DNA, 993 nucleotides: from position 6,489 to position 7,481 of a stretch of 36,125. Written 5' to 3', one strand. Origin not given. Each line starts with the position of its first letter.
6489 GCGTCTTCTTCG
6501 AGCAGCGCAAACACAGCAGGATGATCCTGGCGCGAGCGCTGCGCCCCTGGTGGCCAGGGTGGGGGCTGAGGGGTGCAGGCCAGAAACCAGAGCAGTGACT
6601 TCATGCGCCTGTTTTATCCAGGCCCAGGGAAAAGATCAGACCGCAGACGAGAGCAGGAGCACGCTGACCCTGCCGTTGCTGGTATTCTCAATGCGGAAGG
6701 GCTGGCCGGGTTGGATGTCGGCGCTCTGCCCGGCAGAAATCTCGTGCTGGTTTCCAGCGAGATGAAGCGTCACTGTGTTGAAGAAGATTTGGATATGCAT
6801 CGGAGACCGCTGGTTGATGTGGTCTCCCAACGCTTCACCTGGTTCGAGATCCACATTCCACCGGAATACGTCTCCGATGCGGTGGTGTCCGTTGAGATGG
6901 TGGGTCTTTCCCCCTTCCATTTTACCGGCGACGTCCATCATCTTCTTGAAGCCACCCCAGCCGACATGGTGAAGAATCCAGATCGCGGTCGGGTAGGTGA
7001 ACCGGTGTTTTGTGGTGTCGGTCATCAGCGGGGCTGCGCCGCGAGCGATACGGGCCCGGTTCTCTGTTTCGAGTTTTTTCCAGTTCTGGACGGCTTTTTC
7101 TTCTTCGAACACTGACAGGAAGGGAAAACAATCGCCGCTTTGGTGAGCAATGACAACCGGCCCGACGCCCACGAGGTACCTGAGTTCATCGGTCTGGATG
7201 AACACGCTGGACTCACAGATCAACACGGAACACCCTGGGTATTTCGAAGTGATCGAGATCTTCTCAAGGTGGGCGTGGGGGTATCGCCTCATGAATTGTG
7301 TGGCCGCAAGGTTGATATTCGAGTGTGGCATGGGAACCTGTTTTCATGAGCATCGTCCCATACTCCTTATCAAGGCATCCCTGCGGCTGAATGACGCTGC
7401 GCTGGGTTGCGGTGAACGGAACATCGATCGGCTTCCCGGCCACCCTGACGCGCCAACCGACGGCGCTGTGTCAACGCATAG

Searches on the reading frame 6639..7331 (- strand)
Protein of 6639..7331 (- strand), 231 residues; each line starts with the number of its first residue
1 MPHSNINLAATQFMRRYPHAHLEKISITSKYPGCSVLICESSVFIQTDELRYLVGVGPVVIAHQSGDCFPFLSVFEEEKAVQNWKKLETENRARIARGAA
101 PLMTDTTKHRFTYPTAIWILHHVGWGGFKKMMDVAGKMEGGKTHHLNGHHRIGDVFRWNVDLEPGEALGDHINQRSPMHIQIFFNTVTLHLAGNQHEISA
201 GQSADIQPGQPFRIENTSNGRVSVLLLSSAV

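Call 32: search_protein_families(library=pfam, proteins=[window:6639-7331:-], max_evalue=0.001)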
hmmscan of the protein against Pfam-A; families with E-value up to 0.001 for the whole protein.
window:6639-7331:- (231 aa): 1 family
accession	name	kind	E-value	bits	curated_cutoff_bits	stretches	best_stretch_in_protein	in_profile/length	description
PF07883.17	Cupin_2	-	4.2e-05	23.6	27.2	1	161-226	4-68/70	Cupin domain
